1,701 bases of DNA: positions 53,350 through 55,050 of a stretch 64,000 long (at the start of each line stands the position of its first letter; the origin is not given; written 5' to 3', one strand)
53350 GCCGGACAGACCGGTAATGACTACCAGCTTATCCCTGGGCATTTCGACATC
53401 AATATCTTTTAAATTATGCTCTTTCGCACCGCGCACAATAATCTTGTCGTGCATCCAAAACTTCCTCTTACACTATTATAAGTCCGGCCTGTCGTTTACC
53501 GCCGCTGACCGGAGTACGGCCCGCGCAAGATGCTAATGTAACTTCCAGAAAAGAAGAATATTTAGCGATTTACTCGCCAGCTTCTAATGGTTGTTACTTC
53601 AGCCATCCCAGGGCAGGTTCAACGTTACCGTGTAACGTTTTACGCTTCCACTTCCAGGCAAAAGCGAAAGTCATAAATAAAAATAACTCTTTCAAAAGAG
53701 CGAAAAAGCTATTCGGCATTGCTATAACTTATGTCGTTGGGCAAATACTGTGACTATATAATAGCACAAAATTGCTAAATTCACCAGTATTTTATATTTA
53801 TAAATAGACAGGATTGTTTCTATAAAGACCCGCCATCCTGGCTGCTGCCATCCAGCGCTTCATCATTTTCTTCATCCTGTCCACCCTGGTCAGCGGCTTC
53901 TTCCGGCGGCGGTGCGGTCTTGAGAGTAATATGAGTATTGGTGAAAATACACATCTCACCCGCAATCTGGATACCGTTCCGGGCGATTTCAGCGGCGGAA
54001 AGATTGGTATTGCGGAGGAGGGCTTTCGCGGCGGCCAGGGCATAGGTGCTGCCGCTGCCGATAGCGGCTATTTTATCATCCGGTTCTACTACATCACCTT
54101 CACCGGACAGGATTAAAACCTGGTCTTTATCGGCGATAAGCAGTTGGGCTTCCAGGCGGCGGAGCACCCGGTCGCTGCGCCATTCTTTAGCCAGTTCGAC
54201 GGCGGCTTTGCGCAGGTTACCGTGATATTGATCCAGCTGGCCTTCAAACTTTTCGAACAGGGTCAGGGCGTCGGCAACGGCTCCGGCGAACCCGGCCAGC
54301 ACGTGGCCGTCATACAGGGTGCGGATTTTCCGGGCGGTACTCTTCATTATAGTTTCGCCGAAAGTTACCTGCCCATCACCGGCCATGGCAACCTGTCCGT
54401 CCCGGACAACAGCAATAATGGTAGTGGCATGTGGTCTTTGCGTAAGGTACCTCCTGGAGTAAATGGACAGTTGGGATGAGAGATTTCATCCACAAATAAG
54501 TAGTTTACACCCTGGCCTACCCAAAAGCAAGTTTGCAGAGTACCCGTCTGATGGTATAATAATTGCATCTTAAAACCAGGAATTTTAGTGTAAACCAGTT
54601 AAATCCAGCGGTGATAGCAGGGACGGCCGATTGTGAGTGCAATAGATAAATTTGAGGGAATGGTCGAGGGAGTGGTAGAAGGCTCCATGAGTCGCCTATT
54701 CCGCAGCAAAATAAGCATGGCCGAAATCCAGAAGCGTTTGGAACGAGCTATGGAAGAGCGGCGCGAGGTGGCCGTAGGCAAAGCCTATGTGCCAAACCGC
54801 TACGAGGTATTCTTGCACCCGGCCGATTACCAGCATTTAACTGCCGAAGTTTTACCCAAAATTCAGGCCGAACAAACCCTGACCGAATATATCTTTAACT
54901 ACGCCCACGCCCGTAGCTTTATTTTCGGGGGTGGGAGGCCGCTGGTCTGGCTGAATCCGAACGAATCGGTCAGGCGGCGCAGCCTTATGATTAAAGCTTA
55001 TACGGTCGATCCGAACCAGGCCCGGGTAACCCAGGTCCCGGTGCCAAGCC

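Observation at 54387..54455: hslV appears to initiate at a non-canonical ACG codon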

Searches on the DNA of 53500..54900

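Call 51: search_rna_families(source=window, start=53500, end=54900, threshold=evalue, max_evalue=1)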
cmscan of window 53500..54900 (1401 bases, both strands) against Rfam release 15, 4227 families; matches with E-value up to 1: 0.
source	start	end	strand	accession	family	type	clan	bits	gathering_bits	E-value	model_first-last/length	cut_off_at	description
